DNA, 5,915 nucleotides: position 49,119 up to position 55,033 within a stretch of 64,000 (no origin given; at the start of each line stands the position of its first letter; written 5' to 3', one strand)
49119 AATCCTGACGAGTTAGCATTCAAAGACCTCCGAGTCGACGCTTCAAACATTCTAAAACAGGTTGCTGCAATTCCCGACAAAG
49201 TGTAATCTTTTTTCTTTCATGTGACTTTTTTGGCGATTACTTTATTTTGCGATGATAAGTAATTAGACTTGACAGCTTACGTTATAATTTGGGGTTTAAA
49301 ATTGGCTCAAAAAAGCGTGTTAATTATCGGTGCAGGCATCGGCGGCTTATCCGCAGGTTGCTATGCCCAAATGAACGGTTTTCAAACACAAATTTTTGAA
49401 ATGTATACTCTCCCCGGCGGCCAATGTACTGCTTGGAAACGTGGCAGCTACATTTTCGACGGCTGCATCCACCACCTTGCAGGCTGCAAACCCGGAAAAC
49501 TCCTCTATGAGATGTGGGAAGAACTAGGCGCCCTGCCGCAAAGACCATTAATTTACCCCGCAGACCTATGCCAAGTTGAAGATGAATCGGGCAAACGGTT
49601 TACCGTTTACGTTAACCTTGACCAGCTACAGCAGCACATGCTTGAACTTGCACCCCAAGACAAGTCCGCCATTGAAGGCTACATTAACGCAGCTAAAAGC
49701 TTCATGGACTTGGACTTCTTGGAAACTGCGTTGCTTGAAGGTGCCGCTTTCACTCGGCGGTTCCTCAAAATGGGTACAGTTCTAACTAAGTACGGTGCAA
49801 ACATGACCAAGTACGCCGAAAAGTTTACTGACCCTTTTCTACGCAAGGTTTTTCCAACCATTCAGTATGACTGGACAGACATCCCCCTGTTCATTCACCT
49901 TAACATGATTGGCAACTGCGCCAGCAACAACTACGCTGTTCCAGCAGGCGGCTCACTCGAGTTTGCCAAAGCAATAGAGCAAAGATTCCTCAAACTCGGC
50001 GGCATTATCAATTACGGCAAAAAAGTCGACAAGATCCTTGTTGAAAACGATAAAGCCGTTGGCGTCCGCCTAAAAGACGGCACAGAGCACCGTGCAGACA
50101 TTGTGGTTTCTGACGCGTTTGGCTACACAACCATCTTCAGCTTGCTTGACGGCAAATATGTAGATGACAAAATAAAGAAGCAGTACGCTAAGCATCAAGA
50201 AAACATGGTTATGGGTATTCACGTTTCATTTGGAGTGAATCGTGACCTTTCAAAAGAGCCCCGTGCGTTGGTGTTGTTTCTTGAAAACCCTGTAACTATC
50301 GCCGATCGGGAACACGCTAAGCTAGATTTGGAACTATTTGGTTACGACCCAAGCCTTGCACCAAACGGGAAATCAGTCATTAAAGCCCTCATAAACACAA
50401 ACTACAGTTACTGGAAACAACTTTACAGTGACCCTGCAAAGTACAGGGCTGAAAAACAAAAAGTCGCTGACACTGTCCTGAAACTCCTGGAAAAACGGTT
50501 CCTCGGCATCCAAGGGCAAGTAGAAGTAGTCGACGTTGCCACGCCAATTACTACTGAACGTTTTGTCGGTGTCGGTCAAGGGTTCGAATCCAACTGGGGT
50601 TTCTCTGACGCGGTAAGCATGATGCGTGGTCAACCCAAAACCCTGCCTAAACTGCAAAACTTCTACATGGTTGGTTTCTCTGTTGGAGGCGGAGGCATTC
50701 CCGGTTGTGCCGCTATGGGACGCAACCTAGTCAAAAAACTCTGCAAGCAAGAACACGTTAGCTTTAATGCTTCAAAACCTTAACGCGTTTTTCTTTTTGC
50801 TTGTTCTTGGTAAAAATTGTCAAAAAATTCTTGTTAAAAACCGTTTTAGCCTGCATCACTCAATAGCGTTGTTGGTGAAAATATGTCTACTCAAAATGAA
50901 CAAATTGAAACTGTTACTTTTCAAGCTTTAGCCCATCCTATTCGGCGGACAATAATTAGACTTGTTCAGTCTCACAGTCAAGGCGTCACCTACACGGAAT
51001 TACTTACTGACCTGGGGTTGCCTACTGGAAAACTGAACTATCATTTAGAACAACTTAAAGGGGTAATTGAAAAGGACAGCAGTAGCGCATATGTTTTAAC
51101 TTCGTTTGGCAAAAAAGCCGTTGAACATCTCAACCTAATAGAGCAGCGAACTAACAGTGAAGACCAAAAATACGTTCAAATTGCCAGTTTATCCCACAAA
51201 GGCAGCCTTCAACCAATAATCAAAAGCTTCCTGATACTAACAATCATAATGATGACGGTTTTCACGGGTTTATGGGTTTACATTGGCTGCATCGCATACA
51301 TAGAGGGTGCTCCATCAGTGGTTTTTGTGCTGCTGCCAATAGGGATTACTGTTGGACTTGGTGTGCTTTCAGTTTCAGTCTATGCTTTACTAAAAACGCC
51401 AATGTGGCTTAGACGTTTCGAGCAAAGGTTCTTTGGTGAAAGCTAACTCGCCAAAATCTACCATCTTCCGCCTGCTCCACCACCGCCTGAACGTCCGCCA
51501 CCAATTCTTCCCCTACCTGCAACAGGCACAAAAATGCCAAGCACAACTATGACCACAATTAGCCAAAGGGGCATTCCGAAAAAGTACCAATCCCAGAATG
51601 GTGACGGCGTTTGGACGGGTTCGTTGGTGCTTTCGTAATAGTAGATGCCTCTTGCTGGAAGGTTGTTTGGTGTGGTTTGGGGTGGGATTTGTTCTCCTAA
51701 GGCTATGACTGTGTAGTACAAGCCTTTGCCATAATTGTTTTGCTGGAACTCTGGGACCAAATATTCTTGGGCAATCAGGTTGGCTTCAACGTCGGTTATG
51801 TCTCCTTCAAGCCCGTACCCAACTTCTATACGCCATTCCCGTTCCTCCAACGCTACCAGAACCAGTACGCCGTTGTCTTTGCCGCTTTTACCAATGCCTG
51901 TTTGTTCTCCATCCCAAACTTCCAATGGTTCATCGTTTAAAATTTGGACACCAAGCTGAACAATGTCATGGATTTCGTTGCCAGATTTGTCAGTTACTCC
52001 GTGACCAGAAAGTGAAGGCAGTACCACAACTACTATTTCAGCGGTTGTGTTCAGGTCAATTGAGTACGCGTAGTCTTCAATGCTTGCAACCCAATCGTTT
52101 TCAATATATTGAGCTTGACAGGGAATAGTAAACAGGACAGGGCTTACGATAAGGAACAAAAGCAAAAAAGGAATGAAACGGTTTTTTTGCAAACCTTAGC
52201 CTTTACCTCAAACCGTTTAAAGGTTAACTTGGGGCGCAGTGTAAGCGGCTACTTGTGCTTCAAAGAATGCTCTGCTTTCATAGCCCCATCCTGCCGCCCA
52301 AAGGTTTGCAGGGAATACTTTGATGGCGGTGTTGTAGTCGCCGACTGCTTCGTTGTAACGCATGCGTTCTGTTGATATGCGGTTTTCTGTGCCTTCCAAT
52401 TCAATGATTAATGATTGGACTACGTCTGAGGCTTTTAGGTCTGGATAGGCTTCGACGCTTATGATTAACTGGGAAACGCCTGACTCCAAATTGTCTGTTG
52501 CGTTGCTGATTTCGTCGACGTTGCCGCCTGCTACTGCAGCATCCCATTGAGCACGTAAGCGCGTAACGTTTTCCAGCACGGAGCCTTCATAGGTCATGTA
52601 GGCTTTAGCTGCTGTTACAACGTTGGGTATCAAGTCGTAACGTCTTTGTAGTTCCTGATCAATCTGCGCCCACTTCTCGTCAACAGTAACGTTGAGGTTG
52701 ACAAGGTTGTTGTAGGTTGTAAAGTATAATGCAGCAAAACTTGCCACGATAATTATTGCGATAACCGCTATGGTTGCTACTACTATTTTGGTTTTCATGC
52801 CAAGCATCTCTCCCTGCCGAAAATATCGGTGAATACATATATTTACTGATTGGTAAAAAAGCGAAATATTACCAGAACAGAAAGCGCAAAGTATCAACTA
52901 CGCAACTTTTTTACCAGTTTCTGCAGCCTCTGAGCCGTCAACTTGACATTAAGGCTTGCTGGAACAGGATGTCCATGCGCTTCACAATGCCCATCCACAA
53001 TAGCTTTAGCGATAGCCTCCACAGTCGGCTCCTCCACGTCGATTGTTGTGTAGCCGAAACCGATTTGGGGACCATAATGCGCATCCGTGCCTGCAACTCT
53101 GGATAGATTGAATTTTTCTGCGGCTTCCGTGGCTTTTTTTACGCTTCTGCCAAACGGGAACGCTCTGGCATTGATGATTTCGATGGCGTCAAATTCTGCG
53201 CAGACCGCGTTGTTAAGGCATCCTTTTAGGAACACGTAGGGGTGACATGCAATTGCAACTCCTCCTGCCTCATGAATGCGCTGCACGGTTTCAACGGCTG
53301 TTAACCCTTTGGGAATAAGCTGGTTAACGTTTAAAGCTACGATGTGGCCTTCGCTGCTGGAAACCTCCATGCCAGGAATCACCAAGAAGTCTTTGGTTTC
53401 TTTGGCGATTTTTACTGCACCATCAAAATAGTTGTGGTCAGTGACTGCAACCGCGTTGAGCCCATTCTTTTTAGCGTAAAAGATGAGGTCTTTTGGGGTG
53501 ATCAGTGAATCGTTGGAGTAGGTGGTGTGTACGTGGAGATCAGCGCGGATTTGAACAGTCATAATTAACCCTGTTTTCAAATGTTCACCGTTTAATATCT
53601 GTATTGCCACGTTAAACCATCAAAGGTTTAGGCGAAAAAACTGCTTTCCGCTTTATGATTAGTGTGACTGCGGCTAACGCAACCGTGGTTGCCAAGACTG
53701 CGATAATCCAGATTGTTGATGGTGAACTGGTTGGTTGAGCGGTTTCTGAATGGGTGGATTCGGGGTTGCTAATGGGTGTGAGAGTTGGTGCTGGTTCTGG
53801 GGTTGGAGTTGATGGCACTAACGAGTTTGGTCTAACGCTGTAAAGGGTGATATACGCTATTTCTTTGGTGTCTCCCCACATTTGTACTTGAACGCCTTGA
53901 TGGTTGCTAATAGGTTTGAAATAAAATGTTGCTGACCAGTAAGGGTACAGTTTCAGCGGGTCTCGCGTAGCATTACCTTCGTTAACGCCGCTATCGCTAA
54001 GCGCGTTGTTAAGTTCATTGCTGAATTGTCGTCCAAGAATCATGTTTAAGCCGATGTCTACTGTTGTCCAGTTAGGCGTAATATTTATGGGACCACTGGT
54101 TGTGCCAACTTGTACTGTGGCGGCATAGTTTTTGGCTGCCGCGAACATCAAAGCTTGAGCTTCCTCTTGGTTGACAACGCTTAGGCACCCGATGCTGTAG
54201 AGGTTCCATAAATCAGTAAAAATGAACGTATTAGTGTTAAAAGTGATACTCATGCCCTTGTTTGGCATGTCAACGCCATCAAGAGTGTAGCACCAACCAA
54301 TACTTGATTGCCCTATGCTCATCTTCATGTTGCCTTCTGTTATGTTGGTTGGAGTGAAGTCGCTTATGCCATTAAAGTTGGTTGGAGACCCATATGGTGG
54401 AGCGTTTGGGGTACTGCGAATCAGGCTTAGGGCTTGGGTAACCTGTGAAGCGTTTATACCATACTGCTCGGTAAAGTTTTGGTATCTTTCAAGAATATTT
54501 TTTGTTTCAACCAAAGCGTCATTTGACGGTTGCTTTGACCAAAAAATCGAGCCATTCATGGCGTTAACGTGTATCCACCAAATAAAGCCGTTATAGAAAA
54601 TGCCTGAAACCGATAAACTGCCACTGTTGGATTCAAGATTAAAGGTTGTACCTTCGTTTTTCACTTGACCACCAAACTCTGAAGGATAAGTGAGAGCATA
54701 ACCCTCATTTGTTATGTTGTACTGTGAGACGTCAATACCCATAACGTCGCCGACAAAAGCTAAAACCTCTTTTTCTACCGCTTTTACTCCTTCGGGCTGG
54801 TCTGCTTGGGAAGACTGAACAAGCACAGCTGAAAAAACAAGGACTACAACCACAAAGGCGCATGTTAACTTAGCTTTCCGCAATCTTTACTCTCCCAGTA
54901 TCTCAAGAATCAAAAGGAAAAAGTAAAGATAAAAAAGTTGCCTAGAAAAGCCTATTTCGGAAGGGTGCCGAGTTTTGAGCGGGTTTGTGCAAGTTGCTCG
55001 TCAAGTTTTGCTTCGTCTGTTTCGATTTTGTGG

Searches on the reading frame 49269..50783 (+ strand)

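Call 26: search_protein_families(library=pfam, proteins=[window:49269-50783:+], max_evalue=0.0001)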
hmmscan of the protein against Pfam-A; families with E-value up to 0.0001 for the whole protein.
window:49269-50783:+ (504 aa): 4 families
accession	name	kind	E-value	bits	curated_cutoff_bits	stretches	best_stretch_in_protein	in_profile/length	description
PF13450.12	NAD_binding_8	-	6.2e-11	42.9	21.9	1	19-86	1-68/68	NAD(P)-binding Rossmann-like domain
PF01593.30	Amino_oxidase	-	2e-08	34.4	19.8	1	24-280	1-251/443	Flavin containing amine oxidoreductase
PF01266.30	DAO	-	1.6e-05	25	27.9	0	17-61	2-45/353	FAD dependent oxidoreductase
PF07992.20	Pyr_redox_2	-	2.2e-05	24.5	26.1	0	16-55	2-42/291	Pyridine nucleotide-disulphide oxidoreductase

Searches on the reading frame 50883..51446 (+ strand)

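Call 26: search_protein_families(library=pfam, proteins=[window:50883-51446:+], max_evalue=0.0001)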
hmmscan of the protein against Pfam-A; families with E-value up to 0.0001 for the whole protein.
window:50883-51446:+ (187 aa): 2 families
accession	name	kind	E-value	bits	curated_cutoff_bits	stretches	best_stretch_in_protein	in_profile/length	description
PF24038.1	DUF7347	-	8.3e-10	39.2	27.6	1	12-81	4-75/77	Domain of unknown function (DUF7347)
PF12840.13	HTH_20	-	5.1e-06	26.8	27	1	16-59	1-43/51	Helix-turn-helix domain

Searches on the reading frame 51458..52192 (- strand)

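Call 26: search_protein_families(library=pfam, proteins=[window:51458-52192:-], max_evalue=0.0001)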
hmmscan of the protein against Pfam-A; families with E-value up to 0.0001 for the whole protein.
window:51458-52192:- (244 aa): 1 family
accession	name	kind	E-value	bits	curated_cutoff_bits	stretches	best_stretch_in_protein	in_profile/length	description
PF04536.20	TPM_phosphatase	-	9.3e-26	90.7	22.1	1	26-166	4-123/125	TPM domain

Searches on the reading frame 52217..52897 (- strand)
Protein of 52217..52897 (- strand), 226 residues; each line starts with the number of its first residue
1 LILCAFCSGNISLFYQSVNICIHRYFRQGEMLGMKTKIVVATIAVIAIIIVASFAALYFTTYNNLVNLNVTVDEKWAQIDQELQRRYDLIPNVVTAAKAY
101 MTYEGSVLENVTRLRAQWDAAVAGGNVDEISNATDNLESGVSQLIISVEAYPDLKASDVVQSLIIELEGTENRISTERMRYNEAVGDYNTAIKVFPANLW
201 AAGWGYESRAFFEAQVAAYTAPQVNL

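Call 26: search_protein_families(library=pfam, proteins=[window:52217-52897:-], max_evalue=0.0001)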
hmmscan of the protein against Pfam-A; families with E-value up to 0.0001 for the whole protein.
window:52217-52897:- (226 aa): 1 family
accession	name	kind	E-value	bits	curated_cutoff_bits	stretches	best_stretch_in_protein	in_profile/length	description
PF04011.17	LemA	-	9.6e-46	155.7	26.2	1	75-225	1-148/149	LemA family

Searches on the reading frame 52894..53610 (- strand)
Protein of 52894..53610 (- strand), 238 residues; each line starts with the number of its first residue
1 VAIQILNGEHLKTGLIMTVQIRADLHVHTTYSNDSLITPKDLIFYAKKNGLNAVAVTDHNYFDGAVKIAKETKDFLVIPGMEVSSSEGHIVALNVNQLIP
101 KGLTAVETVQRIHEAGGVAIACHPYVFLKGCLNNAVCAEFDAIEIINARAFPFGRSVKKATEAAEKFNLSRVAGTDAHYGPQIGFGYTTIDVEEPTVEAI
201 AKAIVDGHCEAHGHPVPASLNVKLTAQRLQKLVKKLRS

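Call 55: search_protein_families(library=pfam, proteins=[window:52894-53610:-], max_evalue=0.0001)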
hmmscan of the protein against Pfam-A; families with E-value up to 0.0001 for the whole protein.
window:52894-53610:- (238 aa): 2 families
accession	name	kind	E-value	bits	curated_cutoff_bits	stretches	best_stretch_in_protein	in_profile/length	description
PF02811.25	PHP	-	1.5e-12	48.6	26.4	1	24-91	1-76/164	PHP domain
PF13263.12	PHP_C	-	1e-10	41.4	21.3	1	157-208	4-55/56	PHP-associated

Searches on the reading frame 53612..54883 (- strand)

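Call 55: search_protein_families(library=pfam, proteins=[window:53612-54883:-], max_evalue=0.0001)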
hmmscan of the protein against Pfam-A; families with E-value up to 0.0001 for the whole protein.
window:53612-54883:- (423 aa): 0 families

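Call 76: search_protein_families(library=pfam, proteins=[window:53612-54880:-], max_evalue=0.001)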
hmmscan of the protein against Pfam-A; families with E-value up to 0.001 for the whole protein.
window:53612-54880:- (422 aa): 1 family
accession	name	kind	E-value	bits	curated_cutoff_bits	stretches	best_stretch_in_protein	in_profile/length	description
PF16101.10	PRIMA1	-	0.00076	19.7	38.6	0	349-415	59-124/158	Proline-rich membrane anchor 1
